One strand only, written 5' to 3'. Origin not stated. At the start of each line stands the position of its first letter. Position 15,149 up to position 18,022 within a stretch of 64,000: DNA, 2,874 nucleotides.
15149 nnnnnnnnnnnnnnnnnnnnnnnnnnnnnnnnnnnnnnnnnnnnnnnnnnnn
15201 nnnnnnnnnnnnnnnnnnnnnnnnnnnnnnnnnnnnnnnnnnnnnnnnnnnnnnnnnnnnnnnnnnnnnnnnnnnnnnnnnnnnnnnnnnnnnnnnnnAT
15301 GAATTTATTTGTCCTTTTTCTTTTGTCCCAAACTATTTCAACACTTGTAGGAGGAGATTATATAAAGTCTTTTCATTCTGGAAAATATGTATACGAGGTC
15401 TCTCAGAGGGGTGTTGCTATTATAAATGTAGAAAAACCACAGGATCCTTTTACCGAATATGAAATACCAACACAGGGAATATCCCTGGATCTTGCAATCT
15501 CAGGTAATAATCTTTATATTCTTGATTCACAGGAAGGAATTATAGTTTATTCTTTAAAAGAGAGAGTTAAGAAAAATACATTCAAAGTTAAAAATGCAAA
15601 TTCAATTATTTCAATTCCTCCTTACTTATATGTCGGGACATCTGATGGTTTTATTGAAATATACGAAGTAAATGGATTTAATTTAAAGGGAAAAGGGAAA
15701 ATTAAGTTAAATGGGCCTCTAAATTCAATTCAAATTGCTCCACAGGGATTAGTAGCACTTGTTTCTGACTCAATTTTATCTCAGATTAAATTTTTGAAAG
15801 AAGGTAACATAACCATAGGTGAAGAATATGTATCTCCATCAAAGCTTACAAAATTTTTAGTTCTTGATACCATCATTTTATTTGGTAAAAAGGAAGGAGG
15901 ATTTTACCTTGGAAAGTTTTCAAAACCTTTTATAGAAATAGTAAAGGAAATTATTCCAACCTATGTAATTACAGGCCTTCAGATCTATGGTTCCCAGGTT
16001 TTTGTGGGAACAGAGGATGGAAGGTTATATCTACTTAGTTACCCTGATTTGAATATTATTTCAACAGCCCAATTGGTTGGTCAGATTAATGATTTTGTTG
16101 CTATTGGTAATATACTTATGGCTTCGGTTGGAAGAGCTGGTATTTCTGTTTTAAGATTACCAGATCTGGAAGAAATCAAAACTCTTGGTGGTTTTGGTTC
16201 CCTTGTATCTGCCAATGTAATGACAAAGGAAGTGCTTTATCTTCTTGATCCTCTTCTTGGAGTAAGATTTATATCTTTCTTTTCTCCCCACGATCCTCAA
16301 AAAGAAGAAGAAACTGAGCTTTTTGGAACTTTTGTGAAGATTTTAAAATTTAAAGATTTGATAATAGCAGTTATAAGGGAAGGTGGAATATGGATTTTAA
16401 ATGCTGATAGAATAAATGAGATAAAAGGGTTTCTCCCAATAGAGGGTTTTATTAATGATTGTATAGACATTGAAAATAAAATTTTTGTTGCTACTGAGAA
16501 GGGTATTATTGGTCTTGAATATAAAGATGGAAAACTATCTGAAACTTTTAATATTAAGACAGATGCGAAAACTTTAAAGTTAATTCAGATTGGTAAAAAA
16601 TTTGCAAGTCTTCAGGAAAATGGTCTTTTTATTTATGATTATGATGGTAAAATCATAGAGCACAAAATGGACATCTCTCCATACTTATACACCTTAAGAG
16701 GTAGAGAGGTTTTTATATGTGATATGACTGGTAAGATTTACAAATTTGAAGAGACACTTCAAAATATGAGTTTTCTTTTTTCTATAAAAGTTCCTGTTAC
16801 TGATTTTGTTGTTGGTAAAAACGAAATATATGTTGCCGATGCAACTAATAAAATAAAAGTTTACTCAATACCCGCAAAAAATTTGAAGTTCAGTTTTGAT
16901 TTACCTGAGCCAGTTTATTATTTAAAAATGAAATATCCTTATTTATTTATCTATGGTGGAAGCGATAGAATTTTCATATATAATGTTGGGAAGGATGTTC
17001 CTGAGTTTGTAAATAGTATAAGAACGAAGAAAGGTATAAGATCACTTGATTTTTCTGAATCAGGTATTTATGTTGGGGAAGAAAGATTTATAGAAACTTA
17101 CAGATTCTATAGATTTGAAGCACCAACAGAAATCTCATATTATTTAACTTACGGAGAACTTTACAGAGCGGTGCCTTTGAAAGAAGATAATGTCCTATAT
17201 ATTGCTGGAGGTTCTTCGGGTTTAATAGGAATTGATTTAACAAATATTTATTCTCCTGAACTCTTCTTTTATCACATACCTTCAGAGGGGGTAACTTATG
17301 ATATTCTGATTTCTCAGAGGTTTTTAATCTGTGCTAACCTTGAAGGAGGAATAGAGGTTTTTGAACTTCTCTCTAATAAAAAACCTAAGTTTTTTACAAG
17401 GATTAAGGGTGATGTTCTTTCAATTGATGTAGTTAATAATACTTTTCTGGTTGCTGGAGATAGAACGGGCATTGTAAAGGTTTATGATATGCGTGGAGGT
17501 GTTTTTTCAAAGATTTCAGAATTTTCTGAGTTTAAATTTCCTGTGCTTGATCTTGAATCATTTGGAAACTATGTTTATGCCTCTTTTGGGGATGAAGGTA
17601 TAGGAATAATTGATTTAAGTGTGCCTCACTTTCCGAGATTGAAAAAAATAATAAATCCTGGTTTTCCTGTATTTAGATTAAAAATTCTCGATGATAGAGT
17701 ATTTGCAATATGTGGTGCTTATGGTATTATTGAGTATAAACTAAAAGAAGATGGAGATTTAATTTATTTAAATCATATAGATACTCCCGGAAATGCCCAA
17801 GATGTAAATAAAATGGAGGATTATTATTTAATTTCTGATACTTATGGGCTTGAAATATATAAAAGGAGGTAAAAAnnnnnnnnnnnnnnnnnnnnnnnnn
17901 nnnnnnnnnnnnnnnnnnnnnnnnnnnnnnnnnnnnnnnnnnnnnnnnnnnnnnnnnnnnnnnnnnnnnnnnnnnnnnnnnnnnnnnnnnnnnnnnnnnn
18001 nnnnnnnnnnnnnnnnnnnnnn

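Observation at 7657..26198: Complete but highly non-canonical Tad/Flp pilus locus (~18.5 kb) with embedded novel components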

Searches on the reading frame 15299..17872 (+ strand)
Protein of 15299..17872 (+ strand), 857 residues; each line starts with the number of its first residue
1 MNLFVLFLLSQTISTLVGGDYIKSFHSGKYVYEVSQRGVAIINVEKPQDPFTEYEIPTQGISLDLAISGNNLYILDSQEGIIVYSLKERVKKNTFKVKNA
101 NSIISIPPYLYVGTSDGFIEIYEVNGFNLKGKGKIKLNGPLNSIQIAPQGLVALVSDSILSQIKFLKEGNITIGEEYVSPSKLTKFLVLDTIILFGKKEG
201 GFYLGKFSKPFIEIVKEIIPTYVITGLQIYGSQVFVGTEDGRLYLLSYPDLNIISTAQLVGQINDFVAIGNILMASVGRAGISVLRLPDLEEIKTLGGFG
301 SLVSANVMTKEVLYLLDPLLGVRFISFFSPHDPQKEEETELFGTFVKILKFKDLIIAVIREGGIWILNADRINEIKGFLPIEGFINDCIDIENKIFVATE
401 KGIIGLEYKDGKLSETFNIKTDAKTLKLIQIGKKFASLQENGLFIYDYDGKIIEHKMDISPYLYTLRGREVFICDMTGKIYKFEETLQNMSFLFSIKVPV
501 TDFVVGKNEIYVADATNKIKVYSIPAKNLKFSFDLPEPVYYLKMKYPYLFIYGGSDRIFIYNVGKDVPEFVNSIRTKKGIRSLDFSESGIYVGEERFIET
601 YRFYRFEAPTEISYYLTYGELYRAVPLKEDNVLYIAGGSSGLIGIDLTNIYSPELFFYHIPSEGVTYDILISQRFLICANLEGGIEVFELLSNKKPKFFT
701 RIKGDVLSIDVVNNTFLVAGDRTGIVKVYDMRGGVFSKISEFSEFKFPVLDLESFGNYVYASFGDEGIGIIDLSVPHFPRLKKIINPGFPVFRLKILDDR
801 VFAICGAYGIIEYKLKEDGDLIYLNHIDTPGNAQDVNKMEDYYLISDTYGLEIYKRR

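Call 4: search_protein_families(library=pfam, max_evalue=0.01, proteins=[window:15299-17872:+])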
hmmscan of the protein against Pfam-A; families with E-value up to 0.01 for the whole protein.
window:15299-17872:+ (857 aa): 14 families
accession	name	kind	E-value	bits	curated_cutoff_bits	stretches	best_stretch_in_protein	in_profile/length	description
PF24817.1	WD40_WDHD1_1st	-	1.9e-08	34.3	109.9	1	672-773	16-115/291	WDHD1 first WD40 domain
PF13570.13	Beta-prop_ACSF4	-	4e-07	30.2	133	0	391-561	60-239/329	Beta-alanine-activating enzyme, beta-propeller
PF17005.11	WD40_like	-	1.4e-06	28.4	40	0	468-562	92-185/301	WD40-like domain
PF23775.1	Beta-prop_RIG_2nd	-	1e-05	25.6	80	0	39-126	61-148/278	RIG second beta-propeller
PF23385.1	Beta-prop_IFT140_2nd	-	2.7e-05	23.9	27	0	699-731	103-134/319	IFT140 second beta-propeller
PF23414.1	Beta-prop_EML_2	-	3.2e-05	23.9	90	0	57-128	48-115/266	Echinoderm microtubule-associated protein second beta-propeller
PF25171.1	Beta-prop_WDR36-Utp21_1st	-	9.9e-05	22.3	80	0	27-125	36-138/266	WDR36/Utp21 first beta-propeller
PF24796.1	WDR55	-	0.00013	21.5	200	1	687-773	79-166/296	WDR55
PF23411.1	Beta-prop_Vps41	-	0.00029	20.7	33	0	388-442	22-77/332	Vps42 beta-propeller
PF24814.1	WD40_Prp19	-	0.00051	19.6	320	0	678-759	152-235/281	Prp19 WD40 domain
PF24807.1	WD40_CDC20-Fz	-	0.001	18.9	200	0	673-746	63-135/292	CDC20/Fizzy WD40 domain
PF21544.3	PorZ_N_b_propeller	-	0.0038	18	27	0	385-446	81-141/154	TSS9, PorZ, N-terminal beta-propeller domain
PF25174.1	Beta-prop_THOC3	-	0.0054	16.2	305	0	673-772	141-241/272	THOC3 beta-propeller domain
PF08309.17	LVIVD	-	0.0055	16.5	20.2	0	756-784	11-39/42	LVIVD repeat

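Call 6: find_encoding_contigs(protein=window:15299-17872:+, flank=10000, max_places=6)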
Protein window:15299-17872:+ (857 aa): 18 contigs read that carry it; 6 places shown.
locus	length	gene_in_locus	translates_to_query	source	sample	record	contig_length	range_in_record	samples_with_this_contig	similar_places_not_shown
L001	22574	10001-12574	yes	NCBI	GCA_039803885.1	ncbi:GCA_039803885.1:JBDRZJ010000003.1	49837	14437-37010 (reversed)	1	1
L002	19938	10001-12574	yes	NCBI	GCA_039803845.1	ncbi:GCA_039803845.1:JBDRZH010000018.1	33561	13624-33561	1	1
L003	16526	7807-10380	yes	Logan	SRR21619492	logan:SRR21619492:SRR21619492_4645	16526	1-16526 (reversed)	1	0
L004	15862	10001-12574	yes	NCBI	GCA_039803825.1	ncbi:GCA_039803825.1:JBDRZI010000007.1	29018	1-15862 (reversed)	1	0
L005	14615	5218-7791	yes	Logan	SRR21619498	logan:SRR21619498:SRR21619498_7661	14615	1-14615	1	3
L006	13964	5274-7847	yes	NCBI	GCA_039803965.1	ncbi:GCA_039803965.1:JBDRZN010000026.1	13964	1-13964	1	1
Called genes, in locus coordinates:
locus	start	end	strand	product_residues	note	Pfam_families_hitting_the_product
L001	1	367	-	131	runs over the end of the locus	PF00410:Ribosomal_S8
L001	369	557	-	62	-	PF00253:Ribosomal_S14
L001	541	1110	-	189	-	PF00281:Ribosomal_L5, PF00673:Ribosomal_L5_C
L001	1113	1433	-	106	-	PF00467:KOW, PF22682:Ribosomal_uL24m-like (weak), PF23287:KOW7_SPT5 (faint), PF17136:ribosomal_L24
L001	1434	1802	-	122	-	PF00238:Ribosomal_L14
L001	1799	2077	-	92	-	PF00366:Ribosomal_S17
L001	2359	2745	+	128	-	PF13715:CarbopepD_reg_2 (faint)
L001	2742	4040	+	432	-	PF13629:T2SS-T3SS_pil_N, PF00263:Secretin, PF07833:Cu_amine_oxidN1 (weak)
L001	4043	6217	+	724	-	PF01656:CbiA (faint), PF13614:AAA_31, PF00437:T2SSE, PF27713:UCP018868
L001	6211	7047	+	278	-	PF00482:T2SSF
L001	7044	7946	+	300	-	PF00482:T2SSF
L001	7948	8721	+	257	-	PF13181:TPR_8 (faint), PF13428:TPR_14 (faint), PF24575:TPR_Slam (faint), PF07719:TPR_2 (weak)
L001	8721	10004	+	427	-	-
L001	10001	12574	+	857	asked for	PF24817:WD40_WDHD1_1st (faint), PF13570:Beta-prop_ACSF4 (faint), PF23775:Beta-prop_RIG_2nd (faint)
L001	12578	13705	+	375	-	PF08666:SAF, PF16976:RcpC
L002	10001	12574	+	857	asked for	PF24817:WD40_WDHD1_1st (faint), PF13570:Beta-prop_ACSF4 (faint), PF23775:Beta-prop_RIG_2nd (faint)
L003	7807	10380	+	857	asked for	PF24817:WD40_WDHD1_1st (faint), PF13570:Beta-prop_ACSF4 (faint), PF23775:Beta-prop_RIG_2nd (faint)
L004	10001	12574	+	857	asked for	PF24817:WD40_WDHD1_1st (faint), PF13570:Beta-prop_ACSF4 (faint), PF23775:Beta-prop_RIG_2nd (faint)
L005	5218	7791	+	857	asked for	PF24817:WD40_WDHD1_1st (faint), PF13570:Beta-prop_ACSF4 (faint), PF23775:Beta-prop_RIG_2nd (faint)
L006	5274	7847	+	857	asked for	PF24817:WD40_WDHD1_1st (faint), PF13570:Beta-prop_ACSF4 (faint), PF23775:Beta-prop_RIG_2nd (faint)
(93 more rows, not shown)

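Call 8: find_homologous_proteins(query=window:15299-17872:+, max_evalue=0.001)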
Query window:15299-17872:+ (857 aa): 9 proteins with E <= 0.001 among 8000 candidates.
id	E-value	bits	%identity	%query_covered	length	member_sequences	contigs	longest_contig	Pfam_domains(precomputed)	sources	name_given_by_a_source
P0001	0.0e+0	1848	96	100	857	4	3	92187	PF23385.2,PF23775.2,PF13570.14,PF24817.2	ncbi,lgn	ncbi:MAG: hypothetical protein ABIN20_00300 [candidate division WOR-3 bacterium]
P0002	0.0e+0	1737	89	100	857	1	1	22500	PF13570.14,PF24807.2,PF24817.2,PF24796.2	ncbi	-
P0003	0.0e+0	1734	89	100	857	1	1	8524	PF23775.2,PF13570.14,PF24817.2,PF24796.2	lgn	-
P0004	0.0e+0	1515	76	100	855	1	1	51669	PF23385.2,PF23775.2,PF24814.2,PF25171.2,PF13570.14,PF24807.2,PF24817.2,PF24796.2,PF08309.18,PF23414.2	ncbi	ncbi:MAG: hypothetical protein ABDH37_05700 [Candidatus Hydrothermales bacterium]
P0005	0.0e+0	1488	74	100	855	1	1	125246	PF23775.2,PF25171.2,PF24807.2,PF24817.2,PF24796.2,PF08309.18,PF23414.2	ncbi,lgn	ncbi:MAG: hypothetical protein ABDH49_06190 [Candidatus Hydrothermales bacterium]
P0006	0.0e+0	1381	69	100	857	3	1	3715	PF18975.7,PF25171.2,PF24807.2,PF24817.2,PF24796.2,PF08309.18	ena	-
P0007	0.0e+0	1343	68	100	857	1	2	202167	PF24817.2,PF24796.2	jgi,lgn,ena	-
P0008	0.0e+0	1339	68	100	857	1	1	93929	PF24814.2,PF23381.2,PF25171.2,PF13570.14,PF24817.2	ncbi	-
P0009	0.0e+0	1324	67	100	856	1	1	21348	PF24817.2,PF08309.18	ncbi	-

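Call 10: find_encoding_contigs(protein=P0007, flank=10000, max_places=1)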
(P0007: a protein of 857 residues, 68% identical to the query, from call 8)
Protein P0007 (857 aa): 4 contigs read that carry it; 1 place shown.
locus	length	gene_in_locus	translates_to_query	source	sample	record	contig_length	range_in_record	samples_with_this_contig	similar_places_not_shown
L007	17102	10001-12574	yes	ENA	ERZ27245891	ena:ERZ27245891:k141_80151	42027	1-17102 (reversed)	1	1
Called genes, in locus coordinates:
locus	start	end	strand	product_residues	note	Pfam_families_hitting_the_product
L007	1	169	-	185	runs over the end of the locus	PF00347:Ribosomal_L6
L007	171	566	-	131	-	PF00410:Ribosomal_S8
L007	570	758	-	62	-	PF00253:Ribosomal_S14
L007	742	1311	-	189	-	PF00281:Ribosomal_L5, PF00673:Ribosomal_L5_C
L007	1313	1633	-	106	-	PF00467:KOW, PF17136:ribosomal_L24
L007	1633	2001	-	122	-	PF00238:Ribosomal_L14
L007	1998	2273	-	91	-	PF00366:Ribosomal_S17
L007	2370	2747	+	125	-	PF13715:CarbopepD_reg_2 (weak)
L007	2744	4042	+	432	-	PF13629:T2SS-T3SS_pil_N, PF00263:Secretin, PF07833:Cu_amine_oxidN1 (weak)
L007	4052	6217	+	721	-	PF00005:ABC_tran (faint), PF01656:CbiA (faint), PF06564:CBP_BcsQ (faint), PF13614:AAA_31, PF00437:T2SSE, PF27713:UCP018868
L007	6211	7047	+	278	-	PF00482:T2SSF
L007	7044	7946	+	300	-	PF00482:T2SSF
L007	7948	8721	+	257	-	PF00515:TPR_1 (faint), PF07719:TPR_2 (faint), PF13174:TPR_6 (faint), PF13181:TPR_8 (faint), PF13428:TPR_14 (faint), PF14559:TPR_19 (faint), PF24575:TPR_Slam (faint), PF13414:TPR_11 (faint)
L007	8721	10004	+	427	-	-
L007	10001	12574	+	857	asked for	PF24796:WDR55 (faint), PF24817:WD40_WDHD1_1st (faint)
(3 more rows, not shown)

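Call 11: find_encoding_contigs(protein=P0008, flank=10000, max_places=1)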
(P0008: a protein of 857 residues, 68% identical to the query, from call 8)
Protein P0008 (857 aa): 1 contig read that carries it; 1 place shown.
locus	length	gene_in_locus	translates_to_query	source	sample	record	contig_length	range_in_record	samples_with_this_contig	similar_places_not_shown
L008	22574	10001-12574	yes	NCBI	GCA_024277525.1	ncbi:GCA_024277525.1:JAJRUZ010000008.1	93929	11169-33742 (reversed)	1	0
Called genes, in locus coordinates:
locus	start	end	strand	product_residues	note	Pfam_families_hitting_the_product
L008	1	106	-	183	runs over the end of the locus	PF00347:Ribosomal_L6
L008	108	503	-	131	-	PF00410:Ribosomal_S8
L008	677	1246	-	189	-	PF00281:Ribosomal_L5, PF00673:Ribosomal_L5_C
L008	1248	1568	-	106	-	PF00467:KOW, PF22682:Ribosomal_uL24m-like (weak), PF17136:ribosomal_L24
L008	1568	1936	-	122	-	PF00238:Ribosomal_L14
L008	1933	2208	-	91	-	PF00366:Ribosomal_S17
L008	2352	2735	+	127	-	PF13620:CarboxypepD_reg (weak), PF13715:CarbopepD_reg_2 (faint)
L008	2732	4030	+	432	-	-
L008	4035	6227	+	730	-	PF01656:CbiA (weak), PF06564:CBP_BcsQ (faint), PF13614:AAA_31, PF00437:T2SSE, PF27713:UCP018868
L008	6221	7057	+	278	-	PF00482:T2SSF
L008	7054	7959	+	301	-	PF00482:T2SSF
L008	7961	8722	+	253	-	PF00515:TPR_1 (faint), PF13174:TPR_6 (faint), PF13181:TPR_8 (faint), PF13428:TPR_14 (faint), PF13432:TPR_16 (faint), PF24575:TPR_Slam (faint), PF13414:TPR_11 (faint), PF07719:TPR_2 (weak), +1 more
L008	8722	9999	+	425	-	-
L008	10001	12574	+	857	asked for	PF25171:Beta-prop_WDR36-Utp21_1st (faint), PF23381:Beta-prop_IFT122_1st (faint), PF24817:WD40_WDHD1_1st (faint), PF13570:Beta-prop_ACSF4 (faint), PF24814:WD40_Prp19 (faint)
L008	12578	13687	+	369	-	PF08666:SAF, PF16976:RcpC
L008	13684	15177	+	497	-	-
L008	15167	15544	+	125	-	-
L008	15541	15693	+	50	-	PF04964:Flp_Fap (weak)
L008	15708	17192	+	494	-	PF07811:TadE (weak)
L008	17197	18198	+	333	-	PF13400:Tad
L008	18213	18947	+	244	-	PF07811:TadE (weak)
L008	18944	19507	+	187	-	-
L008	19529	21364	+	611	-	PF06119:NIDO (faint)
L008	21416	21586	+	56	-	PF04964:Flp_Fap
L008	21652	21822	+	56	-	PF04964:Flp_Fap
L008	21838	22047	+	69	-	PF04964:Flp_Fap (weak)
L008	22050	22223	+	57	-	PF04964:Flp_Fap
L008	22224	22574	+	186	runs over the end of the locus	PF01478:Peptidase_A24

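Call 12: search_protein_families(library=ncbifam, max_evalue=0.1, proteins=[window:15299-17872:+])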
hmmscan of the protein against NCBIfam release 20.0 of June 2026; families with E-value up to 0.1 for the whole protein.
window:15299-17872:+ (857 aa): 3 families
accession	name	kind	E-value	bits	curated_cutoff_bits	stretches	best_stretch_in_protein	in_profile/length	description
NF052228.1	T9SS_PorZ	equivalog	8.2e-05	21.2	260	1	385-530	124-270/757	type IX secretion system anionic LPS delivery protein PorZ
NF008351.0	PRK11138.1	equivalog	0.00026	19.6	423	0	64-140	289-368/394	outer membrane protein assembly factor BamB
TIGR03300.1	assembly_YfgL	equivalog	0.044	12.5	285.2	0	224-274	313-365/377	outer membrane protein assembly factor BamB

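Call 46: search_protein_representatives(alignment_id=A3)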
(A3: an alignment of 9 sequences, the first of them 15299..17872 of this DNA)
Query: 9 sequences, 857 profile positions. Proteins with E-value up to 0.001 (for the whole library): 7318; up to 1e-10: 1429; up to 1e-30: 12. The best 150 are listed.
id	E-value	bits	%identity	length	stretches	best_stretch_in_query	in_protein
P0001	0.0e+00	1744.0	-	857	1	1-857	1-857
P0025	5.5e-217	739.4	-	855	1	3-855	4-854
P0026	3.2e-122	425.9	-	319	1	539-855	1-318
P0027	6.5e-53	196.6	-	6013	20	750-853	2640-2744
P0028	7.4e-48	179.9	-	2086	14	17-88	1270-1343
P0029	1.9e-42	162.0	-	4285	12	633-847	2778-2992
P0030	8.3e-41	156.6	-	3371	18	632-813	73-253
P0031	1.1e-35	139.6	-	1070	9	26-99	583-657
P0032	7.4e-34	133.6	-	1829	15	636-781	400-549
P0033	5.2e-32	127.5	-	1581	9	752-853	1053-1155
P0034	3.6e-31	124.7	-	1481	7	619-853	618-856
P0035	6.5e-31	123.8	-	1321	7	25-118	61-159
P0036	4.0e-30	121.2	-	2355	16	27-86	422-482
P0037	2.2e-29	118.8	-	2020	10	505-731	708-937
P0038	2.9e-29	118.4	-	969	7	630-847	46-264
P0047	2.4e-27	112.0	-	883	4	628-831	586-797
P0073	2.9e-24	101.9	-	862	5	629-855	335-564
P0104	7.8e-22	93.8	-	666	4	632-801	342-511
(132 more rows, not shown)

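Call 47: find_encoding_contigs(protein=P0025, flank=10000, max_places=3)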
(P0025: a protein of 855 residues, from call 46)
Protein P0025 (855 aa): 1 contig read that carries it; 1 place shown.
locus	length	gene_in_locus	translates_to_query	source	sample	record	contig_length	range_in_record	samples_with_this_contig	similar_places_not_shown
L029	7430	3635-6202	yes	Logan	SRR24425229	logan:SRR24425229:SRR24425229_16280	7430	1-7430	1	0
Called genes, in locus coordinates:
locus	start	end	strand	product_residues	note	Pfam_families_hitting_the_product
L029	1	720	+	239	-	?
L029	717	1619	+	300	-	PF00482:T2SSF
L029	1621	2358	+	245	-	PF07719:TPR_2 (faint), PF13181:TPR_8 (faint), PF13414:TPR_11 (faint), PF13428:TPR_14 (faint), PF24575:TPR_Slam (faint)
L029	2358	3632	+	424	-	-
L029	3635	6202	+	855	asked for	PF23726:Beta-prop_RSE1_2nd (faint), PF03178:CPSF_A (faint), PF24796:WDR55 (faint)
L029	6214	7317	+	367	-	PF08666:SAF, PF16976:RcpC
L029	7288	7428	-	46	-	?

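Call 48: search_protein_families(library=pfam, max_evalue=0.001, proteins=[P0025, P0031, P0038, P0047, P0073, P0104])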
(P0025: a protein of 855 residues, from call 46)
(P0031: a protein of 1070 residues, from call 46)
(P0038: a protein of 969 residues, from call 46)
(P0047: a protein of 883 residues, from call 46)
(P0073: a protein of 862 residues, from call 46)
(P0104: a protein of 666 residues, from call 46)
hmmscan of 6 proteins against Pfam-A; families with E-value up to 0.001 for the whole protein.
P0025 (855 aa): 2 families
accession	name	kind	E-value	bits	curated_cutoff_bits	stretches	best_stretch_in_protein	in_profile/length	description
PF24796.1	WDR55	-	6.7e-06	25.8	200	0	674-840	67-233/296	WDR55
PF03178.21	CPSF_A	-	7.3e-06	26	27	0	118-256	64-207/319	CPSF A subunit region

P0031 (1070 aa): 5 families
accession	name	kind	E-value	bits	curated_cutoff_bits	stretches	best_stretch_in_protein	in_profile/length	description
PF08309.17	LVIVD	-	3.2e-121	394.9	20.2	12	234-273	2-41/42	LVIVD repeat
PF09826.15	Beta_propel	-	7.8e-11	41.9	22.4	0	128-250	91-216/495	Beta propeller domain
PF19077.6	Big_13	-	7.7e-05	23.6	27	0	672-745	30-101/102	Bacterial Ig-like domain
PF13750.12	Big_3_3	-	0.00013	22.1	27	0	707-787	5-88/157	Bacterial Ig-like domain (group 3)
PF13360.13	PQQ_2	-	0.00029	21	27.6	0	194-295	112-216/233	Outer membrane protein assembly factor BamB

P0038 (969 aa): 4 families
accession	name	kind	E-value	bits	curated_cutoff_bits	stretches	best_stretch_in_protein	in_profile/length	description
PF08309.17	LVIVD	-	2.6e-109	356.8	20.2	6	247-280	1-34/42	LVIVD repeat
PF09826.15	Beta_propel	-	6.4e-11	42.2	22.4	0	98-138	90-130/495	Beta propeller domain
PF16819.11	DUF5074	-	3.8e-08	33.2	27.2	0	181-235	115-173/353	Domain of unknown function (DUF5074)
PF05694.17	SBP56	-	6.9e-07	28.9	34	0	735-801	285-353/453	56kDa selenium binding protein (SBP56)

P0047 (883 aa): 5 families
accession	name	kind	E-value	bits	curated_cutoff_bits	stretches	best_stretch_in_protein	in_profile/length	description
PF08309.17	LVIVD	-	5.6e-41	138.1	20.2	2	708-749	1-42/42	LVIVD repeat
PF25275.1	Golvesin_C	-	1.3e-20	74.2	31.6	1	414-548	1-130/132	Golvesin C-terminal domain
PF09826.15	Beta_propel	-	1.9e-10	40.7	22.4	1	43-181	18-130/495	Beta propeller domain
PF16819.11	DUF5074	-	2.6e-09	37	27.2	0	715-784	105-173/353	Domain of unknown function (DUF5074)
PF05694.17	SBP56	-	5.8e-06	25.8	34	0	673-713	312-353/453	56kDa selenium binding protein (SBP56)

P0073 (862 aa): 3 families
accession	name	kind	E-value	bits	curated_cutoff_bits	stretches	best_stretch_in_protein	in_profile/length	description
PF08309.17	LVIVD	-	7e-114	371.4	20.2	11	370-410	2-42/42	LVIVD repeat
PF13205.12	Big_5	-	2.1e-14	54.6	23.6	1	172-268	9-104/105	Bacterial Ig-like domain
PF09826.15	Beta_propel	-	4.8e-13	49.2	22.4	0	685-753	383-449/495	Beta propeller domain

P0104 (666 aa): 3 families
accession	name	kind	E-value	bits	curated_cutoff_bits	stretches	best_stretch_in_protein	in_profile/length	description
PF08309.17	LVIVD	-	5.3e-59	195.7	20.2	4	457-497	2-42/42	LVIVD repeat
PF09826.15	Beta_propel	-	4e-12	46.2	22.4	0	213-461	81-256/495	Beta propeller domain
PF24817.1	WD40_WDHD1_1st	-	5.6e-08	32.7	109.9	0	546-615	10-78/291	WDHD1 first WD40 domain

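Call 79: list_cluster_members(proteins=[P0025, P0007, P0009, P0006])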
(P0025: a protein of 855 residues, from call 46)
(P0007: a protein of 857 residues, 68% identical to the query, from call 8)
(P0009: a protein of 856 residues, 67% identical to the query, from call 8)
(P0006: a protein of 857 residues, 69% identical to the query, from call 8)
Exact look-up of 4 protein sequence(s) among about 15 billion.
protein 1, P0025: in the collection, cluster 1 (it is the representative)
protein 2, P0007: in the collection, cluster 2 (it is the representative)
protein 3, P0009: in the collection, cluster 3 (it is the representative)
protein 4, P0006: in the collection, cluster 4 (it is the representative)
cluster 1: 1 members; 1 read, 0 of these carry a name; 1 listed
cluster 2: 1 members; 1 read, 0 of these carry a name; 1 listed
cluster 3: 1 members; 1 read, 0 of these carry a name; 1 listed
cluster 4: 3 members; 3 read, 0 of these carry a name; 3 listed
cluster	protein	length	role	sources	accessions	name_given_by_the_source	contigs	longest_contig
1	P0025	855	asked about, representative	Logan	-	-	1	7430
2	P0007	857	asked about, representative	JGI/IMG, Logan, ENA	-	-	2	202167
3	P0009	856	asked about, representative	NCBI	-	-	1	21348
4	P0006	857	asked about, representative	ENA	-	-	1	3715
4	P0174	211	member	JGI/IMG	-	-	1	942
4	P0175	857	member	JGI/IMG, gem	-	-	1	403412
